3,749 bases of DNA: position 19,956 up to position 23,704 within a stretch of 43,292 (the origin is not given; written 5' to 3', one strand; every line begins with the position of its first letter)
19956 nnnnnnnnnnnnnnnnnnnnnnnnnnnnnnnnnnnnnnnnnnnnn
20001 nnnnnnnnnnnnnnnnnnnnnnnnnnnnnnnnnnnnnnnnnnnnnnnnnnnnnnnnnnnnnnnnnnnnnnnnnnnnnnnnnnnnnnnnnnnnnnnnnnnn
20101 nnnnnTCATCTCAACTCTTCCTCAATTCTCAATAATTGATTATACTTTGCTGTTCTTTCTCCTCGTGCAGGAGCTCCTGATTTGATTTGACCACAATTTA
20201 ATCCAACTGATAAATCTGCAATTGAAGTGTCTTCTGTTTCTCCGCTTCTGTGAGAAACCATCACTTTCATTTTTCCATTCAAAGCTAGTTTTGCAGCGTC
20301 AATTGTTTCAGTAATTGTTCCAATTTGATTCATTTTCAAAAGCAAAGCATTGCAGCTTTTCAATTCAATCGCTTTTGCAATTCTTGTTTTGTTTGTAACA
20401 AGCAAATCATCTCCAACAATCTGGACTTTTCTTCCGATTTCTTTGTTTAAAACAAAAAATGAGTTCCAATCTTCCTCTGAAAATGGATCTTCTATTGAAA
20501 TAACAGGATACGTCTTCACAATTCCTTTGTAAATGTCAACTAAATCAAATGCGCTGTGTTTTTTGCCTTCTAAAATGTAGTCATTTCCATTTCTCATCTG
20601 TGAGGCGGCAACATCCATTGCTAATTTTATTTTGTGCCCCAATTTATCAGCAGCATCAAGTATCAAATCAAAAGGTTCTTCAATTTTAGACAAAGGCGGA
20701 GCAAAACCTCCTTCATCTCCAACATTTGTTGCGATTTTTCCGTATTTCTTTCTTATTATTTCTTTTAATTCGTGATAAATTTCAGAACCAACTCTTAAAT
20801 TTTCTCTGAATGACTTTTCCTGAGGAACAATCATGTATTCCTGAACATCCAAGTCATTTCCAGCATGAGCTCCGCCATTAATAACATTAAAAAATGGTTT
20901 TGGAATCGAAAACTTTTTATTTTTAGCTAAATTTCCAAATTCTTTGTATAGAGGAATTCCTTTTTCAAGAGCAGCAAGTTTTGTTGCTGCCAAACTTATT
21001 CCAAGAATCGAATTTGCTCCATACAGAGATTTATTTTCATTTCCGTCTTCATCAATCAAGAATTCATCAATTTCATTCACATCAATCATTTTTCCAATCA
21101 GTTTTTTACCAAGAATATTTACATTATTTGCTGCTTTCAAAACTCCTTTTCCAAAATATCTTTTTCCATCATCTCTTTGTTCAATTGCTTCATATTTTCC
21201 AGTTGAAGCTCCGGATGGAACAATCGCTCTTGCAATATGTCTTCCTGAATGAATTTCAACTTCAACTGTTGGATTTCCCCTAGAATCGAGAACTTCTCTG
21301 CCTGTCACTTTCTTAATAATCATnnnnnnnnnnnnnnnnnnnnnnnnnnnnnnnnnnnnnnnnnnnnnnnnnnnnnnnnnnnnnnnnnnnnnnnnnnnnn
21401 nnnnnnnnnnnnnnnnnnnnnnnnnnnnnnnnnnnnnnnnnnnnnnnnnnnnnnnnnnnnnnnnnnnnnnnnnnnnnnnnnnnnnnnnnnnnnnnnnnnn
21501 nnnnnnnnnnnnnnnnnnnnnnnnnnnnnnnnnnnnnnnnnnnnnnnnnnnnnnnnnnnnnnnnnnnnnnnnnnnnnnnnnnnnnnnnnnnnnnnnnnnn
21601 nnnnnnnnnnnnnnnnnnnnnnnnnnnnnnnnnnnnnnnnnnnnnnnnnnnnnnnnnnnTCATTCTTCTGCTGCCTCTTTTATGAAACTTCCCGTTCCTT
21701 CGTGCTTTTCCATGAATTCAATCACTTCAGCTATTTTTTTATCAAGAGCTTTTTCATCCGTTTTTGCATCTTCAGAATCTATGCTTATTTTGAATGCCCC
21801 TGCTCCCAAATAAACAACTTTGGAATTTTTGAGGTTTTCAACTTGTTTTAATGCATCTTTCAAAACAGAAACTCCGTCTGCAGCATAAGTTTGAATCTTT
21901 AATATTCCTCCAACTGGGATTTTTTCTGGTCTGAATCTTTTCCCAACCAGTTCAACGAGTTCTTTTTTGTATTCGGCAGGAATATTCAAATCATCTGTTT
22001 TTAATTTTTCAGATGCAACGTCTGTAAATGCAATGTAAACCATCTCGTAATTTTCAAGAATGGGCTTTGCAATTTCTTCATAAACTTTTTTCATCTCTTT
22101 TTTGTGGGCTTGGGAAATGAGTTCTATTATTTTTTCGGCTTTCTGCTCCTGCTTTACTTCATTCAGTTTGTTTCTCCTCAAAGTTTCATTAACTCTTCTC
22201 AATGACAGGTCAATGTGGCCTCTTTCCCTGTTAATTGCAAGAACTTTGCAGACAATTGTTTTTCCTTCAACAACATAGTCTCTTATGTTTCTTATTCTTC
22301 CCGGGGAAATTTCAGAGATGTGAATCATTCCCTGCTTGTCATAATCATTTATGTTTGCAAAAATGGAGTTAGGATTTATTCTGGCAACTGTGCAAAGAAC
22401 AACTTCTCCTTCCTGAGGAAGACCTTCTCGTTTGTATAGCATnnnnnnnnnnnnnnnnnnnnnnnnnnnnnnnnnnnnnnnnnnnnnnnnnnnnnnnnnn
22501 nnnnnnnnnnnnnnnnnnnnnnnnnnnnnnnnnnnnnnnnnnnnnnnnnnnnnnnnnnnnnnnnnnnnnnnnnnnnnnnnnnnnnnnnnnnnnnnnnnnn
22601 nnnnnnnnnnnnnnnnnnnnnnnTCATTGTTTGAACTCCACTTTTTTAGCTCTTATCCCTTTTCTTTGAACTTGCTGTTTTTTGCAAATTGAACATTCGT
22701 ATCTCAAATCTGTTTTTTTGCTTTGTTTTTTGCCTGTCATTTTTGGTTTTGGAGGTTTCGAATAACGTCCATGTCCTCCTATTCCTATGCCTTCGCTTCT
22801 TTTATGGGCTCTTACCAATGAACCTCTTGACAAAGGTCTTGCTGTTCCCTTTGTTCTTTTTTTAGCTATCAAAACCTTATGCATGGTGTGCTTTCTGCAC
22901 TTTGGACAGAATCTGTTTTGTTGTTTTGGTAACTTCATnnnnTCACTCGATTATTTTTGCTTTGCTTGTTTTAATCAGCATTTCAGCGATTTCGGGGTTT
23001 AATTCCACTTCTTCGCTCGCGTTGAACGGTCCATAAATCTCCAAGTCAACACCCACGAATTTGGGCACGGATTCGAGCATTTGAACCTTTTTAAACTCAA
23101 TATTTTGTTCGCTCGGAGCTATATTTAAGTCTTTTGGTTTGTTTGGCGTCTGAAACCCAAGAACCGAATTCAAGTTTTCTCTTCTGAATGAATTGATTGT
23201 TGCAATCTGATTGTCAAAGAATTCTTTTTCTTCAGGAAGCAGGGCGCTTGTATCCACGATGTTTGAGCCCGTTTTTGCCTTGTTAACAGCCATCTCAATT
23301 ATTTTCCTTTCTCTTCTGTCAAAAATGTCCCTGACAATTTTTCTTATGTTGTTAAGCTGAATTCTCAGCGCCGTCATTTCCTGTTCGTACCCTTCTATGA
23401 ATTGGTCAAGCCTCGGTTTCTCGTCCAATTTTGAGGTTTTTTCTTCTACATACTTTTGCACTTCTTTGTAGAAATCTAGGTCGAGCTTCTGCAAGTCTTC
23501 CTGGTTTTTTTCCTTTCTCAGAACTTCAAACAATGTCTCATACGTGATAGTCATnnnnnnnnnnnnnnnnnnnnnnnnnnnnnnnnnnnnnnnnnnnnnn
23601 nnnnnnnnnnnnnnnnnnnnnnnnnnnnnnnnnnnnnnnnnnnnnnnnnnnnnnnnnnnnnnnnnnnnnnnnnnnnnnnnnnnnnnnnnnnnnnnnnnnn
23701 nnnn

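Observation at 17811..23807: Dispersed family of ~120-nt elements with compensatory stem changes: candidate novel structured RNA or MITE-like element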

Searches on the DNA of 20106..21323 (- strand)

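Call 59: build_rna_model(alignment_id=A7, structure=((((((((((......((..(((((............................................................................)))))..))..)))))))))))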
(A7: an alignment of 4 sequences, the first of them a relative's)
Model R1 built from alignment A7 (4 sequences, 122 columns); structure: as given.
model positions 118; base pairs 17; branch points 0; effective number of sequences 2.31; information 0.59 bits per position. Calibrated on 0.2 Mb of random sequence (short: E-values are rough).
structure used (alignment columns):
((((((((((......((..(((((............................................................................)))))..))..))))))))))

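Call 60: search_with_rna_model(model_id=R1, sources=[window, L003, L004, L014, L016, L017, L018, L019, L020, L021, L027, L031, L033, L035, L037, L038], max_evalue=10, filters=default)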
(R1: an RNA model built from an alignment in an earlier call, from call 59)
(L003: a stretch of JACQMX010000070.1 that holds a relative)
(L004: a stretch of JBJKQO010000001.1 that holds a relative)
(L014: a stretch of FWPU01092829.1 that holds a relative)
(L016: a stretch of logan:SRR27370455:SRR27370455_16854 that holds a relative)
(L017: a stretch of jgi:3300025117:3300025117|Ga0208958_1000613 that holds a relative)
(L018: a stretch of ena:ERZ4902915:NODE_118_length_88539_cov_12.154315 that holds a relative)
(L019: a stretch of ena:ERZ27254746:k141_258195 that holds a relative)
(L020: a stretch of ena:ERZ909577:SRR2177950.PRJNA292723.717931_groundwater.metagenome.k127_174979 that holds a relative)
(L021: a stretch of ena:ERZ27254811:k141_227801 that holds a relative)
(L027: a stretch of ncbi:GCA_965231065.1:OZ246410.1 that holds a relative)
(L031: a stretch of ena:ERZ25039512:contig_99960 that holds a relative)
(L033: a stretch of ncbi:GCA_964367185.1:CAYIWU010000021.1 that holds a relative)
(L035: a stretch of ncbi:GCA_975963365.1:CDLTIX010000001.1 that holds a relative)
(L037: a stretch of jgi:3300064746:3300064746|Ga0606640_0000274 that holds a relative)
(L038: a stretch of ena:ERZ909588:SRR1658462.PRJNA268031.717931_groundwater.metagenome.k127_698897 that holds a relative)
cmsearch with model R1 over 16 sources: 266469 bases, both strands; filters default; matches with E-value up to 10: 33.
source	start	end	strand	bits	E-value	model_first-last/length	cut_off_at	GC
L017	7362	7480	-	126.2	1.7e-23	1-118/118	no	0.43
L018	7362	7480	-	126.2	1.7e-23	1-118/118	no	0.43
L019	7362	7480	-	126.2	1.7e-23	1-118/118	no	0.43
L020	7362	7480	-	126.2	1.7e-23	1-118/118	no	0.43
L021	7362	7480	-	126.2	1.7e-23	1-118/118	no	0.43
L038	2538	2656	-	126.2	1.7e-23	1-118/118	no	0.43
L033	15845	15963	-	122.3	1.2e-22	1-118/118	no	0.45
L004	5807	5924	+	109.5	5.1e-20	1-118/118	no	0.51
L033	8719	8838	+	100.6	3.6e-18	1-118/118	no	0.43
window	23690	23806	+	59.3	1.2e-09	1-118/118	no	0.43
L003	7001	7124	-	58.5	1.8e-09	1-118/118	no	0.52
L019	3778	3899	+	54.2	1.4e-08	1-118/118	no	0.52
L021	3778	3899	+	54.2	1.4e-08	1-118/118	no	0.52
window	21367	21483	-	53.4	2.1e-08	1-118/118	no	0.4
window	17812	17928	+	47.9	2.9e-07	1-118/118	no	0.35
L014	322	440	-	46.5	5.3e-07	1-118/118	no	0.45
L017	12835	12953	-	45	1.1e-06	1-118/118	no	0.45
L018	12835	12953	-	45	1.1e-06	1-118/118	no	0.45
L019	13003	13121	-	45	1.1e-06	1-118/118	no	0.45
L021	12835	12953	-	45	1.1e-06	1-118/118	no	0.45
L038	8011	8129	-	45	1.1e-06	1-118/118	no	0.45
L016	8783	8901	+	43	2.9e-06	1-118/118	no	0.4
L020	12835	12952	-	39.1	1.8e-05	1-118/118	no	0.42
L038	4941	5143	-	37.6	3.7e-05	1-118/118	no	0.46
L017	9765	9967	-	35.6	9.9e-05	1-118/118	no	0.46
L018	9765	9967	-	35.6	9.9e-05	1-118/118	no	0.46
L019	9765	9967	-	35.6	9.9e-05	1-118/118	no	0.46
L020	9765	9967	-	35.6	9.9e-05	1-118/118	no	0.46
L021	9765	9967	-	35.6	9.9e-05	1-118/118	no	0.46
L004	166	326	-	29.5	0.0018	1-118/118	no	0.49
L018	16628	16687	+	25.6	0.011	20-104/118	no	0.43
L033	3478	3645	-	24.1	0.024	1-118/118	no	0.45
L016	8106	8179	+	11.8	8.3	21-101/118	no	0.27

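Call 61: search_with_rna_model(model_id=R1, sources=[window, L003, L004, L014, L016, L017, L018, L019, L020, L033, L038], max_evalue=0.05, filters=default, make_alignment=true)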
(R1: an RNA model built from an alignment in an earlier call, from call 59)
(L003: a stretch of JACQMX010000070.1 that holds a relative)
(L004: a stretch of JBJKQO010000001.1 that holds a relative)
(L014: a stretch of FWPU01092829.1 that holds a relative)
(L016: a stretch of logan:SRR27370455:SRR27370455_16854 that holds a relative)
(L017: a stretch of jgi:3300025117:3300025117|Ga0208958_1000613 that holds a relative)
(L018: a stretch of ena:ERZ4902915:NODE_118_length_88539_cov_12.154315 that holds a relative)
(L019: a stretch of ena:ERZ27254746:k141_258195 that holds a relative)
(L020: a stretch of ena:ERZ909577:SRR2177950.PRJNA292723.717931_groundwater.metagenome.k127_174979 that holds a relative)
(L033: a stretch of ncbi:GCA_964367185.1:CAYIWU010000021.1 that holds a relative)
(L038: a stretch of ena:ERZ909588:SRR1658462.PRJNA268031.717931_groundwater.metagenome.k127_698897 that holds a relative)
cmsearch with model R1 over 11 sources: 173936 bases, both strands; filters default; matches with E-value up to 0.05: 28.
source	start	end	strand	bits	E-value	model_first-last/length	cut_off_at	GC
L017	7362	7480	-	126.2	1.1e-23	1-118/118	no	0.43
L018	7362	7480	-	126.2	1.1e-23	1-118/118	no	0.43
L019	7362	7480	-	126.2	1.1e-23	1-118/118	no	0.43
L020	7362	7480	-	126.2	1.1e-23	1-118/118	no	0.43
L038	2538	2656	-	126.2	1.1e-23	1-118/118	no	0.43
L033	15845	15963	-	122.3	7.5e-23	1-118/118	no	0.45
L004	5807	5924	+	109.5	3.3e-20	1-118/118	no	0.51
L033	8719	8838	+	100.6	2.3e-18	1-118/118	no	0.43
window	23690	23806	+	59.3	8.1e-10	1-118/118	no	0.43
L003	7001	7124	-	58.5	1.2e-09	1-118/118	no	0.52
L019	3778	3899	+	54.2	9e-09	1-118/118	no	0.52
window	21367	21483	-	53.4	1.3e-08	1-118/118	no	0.4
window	17812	17928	+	47.9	1.9e-07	1-118/118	no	0.35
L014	322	440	-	46.5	3.5e-07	1-118/118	no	0.45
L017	12835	12953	-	45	7.1e-07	1-118/118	no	0.45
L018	12835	12953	-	45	7.1e-07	1-118/118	no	0.45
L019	13003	13121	-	45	7.1e-07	1-118/118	no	0.45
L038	8011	8129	-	45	7.1e-07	1-118/118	no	0.45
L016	8783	8901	+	43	1.9e-06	1-118/118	no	0.4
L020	12835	12952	-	39.1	1.2e-05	1-118/118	no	0.42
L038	4941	5143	-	37.6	2.4e-05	1-118/118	no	0.46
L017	9765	9967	-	35.6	6.5e-05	1-118/118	no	0.46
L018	9765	9967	-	35.6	6.5e-05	1-118/118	no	0.46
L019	9765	9967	-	35.6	6.5e-05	1-118/118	no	0.46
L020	9765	9967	-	35.6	6.5e-05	1-118/118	no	0.46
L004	166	326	-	29.5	0.0012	1-118/118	no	0.49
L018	16628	16687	+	25.6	0.0074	20-104/118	no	0.43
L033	3478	3645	-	24.1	0.016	1-118/118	no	0.45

Alignment A8: 28 matches aligned to the model, 260 columns, each read 5' to 3' on its own strand. Consensus structure (alignment columns), stored with it:
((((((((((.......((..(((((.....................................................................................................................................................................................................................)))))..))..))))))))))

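Call 77: search_with_rna_model(model_id=R1, source=window, max_evalue=10, filters=off)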
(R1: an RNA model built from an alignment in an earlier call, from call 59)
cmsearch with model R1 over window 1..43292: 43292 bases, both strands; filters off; matches with E-value up to 10: 14.
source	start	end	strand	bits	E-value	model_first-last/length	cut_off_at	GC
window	23690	23806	+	59.3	2e-10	1-118/118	no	0.43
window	21367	21483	-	53.4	3.3e-09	1-118/118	no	0.4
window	17812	17928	+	47.9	4.6e-08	1-118/118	no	0.35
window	17812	17928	-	13.5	0.59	1-118/118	no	0.35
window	565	594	+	10.5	2.5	1-118/118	no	0.43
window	565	594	-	9.2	4.6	1-118/118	no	0.43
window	7729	7762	-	9.1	4.9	1-118/118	no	0.18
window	38702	38777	-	8.6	6.1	22-100/118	no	0.39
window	21367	21483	+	8.4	6.7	1-118/118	no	0.4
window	4924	4966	-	8.2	7.4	1-118/118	no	0.42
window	8342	8431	+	8.1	7.6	1-118/118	no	0.39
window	3500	3556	-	8.1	8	1-118/118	no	0.58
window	18767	18803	+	7.9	8.4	1-118/118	no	0.22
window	13619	13661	+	7.9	8.6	51-97/118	no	0.63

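Call 80: search_rna_families(sources=[L003, L004, L014, L016, L018, L019, L033], threshold=gathering)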
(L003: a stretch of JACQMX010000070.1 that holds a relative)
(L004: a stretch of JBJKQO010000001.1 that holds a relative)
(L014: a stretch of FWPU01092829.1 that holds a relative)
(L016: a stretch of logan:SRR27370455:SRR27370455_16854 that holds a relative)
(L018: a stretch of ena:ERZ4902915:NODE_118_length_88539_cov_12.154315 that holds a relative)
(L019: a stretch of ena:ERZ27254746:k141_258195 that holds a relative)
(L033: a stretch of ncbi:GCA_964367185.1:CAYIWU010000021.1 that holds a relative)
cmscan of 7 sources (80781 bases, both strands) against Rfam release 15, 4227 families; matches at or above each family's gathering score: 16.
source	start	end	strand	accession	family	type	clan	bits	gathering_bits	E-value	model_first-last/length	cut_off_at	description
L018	20700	21218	+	RF01959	SSU_rRNA_archaea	Gene; rRNA;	CL00111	464.5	50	4e-134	1-529/1478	3'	Archaeal small subunit ribosomal RNA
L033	12732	12804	+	RF00005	tRNA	Gene; tRNA;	CL00001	70.6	29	2.7e-13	1-71/71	no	tRNA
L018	16880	16952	+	RF00005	tRNA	Gene; tRNA;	CL00001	70.2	29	3.5e-13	1-71/71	no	tRNA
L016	8950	9022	+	RF00005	tRNA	Gene; tRNA;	CL00001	64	29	1.8e-11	1-70/71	3'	tRNA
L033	335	418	+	RF00005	tRNA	Gene; tRNA;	CL00001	62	29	6.3e-11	1-71/71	no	tRNA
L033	16298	16459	+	RF01959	SSU_rRNA_archaea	Gene; rRNA;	CL00111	61.8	50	1.1e-13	1-172/1478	3'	Archaeal small subunit ribosomal RNA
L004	1274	1366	+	RF00005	tRNA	Gene; tRNA;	CL00001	61.5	29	8.8e-11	1-71/71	no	tRNA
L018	4082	4165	+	RF00005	tRNA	Gene; tRNA;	CL00001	60.8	29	1.4e-10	1-71/71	no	tRNA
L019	4082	4165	+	RF00005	tRNA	Gene; tRNA;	CL00001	60.8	29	1.4e-10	1-71/71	no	tRNA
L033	13403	13477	+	RF00005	tRNA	Gene; tRNA;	CL00001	59.1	29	3.9e-10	1-71/71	no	tRNA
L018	16988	17058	+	RF00005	tRNA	Gene; tRNA;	CL00001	58.5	29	5.7e-10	1-71/71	no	tRNA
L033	12910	12980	+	RF00005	tRNA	Gene; tRNA;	CL00001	58.5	29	5.7e-10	1-71/71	no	tRNA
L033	13129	13231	+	RF00005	tRNA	Gene; tRNA;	CL00001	54.8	29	6.1e-09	1-71/71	no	tRNA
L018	17325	17399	+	RF00005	tRNA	Gene; tRNA;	CL00001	54.2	29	8.9e-09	1-71/71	no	tRNA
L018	17148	17251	+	RF00005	tRNA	Gene; tRNA;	CL00001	53.2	29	1.7e-08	1-71/71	no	tRNA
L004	1121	1243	+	RF00005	tRNA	Gene; tRNA;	CL00001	45.2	29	2.6e-06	1-71/71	no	tRNA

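Call 89: search_with_rna_model(model_id=R1, sources=[L040, L041, L042, L034, L039, L022, L026, L029, L032, L036], max_evalue=1, filters=default)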
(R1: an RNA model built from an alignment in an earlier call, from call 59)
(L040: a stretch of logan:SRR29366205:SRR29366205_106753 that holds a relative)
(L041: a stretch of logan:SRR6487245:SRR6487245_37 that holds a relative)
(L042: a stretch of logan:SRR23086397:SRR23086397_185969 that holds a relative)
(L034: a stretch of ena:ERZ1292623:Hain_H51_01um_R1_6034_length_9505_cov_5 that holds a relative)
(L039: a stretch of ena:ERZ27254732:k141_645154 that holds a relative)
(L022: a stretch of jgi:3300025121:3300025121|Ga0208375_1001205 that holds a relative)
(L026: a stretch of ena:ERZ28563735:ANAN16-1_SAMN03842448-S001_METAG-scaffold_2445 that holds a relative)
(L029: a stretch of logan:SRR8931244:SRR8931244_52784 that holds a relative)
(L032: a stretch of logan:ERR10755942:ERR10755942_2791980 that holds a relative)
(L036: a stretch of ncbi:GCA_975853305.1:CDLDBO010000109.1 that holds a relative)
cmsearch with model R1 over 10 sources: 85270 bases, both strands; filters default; matches with E-value up to 1: 11.
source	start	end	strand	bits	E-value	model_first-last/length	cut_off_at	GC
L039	2552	2670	-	126.2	5.6e-24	1-118/118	no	0.43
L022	7362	7480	-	126.2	5.6e-24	1-118/118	no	0.43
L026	3447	3565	-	126.2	5.6e-24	1-118/118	no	0.43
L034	5417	5536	+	100.6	1.1e-18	1-118/118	no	0.43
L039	8193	8311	-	45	3.5e-07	1-118/118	no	0.45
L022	12835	12953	-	45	3.5e-07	1-118/118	no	0.45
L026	8920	9038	-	45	3.5e-07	1-118/118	no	0.45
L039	4955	5157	-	35.6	3.2e-05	1-118/118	no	0.46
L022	9765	9967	-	35.6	3.2e-05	1-118/118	no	0.46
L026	5850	6052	-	35.6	3.2e-05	1-118/118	no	0.46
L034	176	343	-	24.1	0.0076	1-118/118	no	0.45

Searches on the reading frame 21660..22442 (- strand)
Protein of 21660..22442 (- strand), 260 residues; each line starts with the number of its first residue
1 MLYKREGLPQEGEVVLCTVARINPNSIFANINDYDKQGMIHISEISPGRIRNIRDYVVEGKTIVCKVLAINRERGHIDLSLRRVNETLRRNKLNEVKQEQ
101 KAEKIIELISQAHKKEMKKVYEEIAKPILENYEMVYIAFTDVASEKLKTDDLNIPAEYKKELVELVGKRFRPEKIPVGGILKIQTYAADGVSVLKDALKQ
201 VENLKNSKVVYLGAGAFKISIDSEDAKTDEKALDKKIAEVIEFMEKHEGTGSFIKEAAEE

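Call 12: search_protein_families(library=pfam, proteins=[window:21660-22442:-])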
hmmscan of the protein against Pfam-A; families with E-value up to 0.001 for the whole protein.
window:21660-22442:- (260 aa): 3 families
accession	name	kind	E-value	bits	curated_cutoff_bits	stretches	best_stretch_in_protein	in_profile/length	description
PF07541.17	EIF_2_alpha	-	6.9e-16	58.7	22.8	1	121-225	2-113/114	Eukaryotic translation initiation factor 2 alpha subunit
PF00575.29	S1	-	2.5e-10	41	22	1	9-82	2-74/74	S1 RNA binding domain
PF21710.3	Spt6_S1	-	0.00064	20.4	27.5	0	11-83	16-88/91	Spt6, S1/OB domain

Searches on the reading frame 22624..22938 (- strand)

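Call 12: search_protein_families(library=pfam, proteins=[window:22624-22938:-])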
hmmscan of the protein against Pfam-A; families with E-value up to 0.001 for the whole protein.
window:22624-22938:- (104 aa): 1 family
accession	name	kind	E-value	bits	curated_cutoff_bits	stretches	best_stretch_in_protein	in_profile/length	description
PF00935.25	Ribosomal_L44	-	6.3e-11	42.9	25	1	16-102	1-75/76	Ribosomal protein L44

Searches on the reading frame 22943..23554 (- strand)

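Call 12: search_protein_families(library=pfam, proteins=[window:22943-23554:-])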
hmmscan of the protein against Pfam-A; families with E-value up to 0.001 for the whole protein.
window:22943-23554:- (203 aa): 2 families
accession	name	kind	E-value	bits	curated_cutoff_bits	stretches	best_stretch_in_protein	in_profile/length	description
PF22090.1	Gins51_C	-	1.6e-10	41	27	1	156-200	2-46/48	Gins51, C-terminal domain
PF05916.17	Sld5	-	1e-05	26.1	22.3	1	51-125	25-99/102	GINS complex protein helical bundle domain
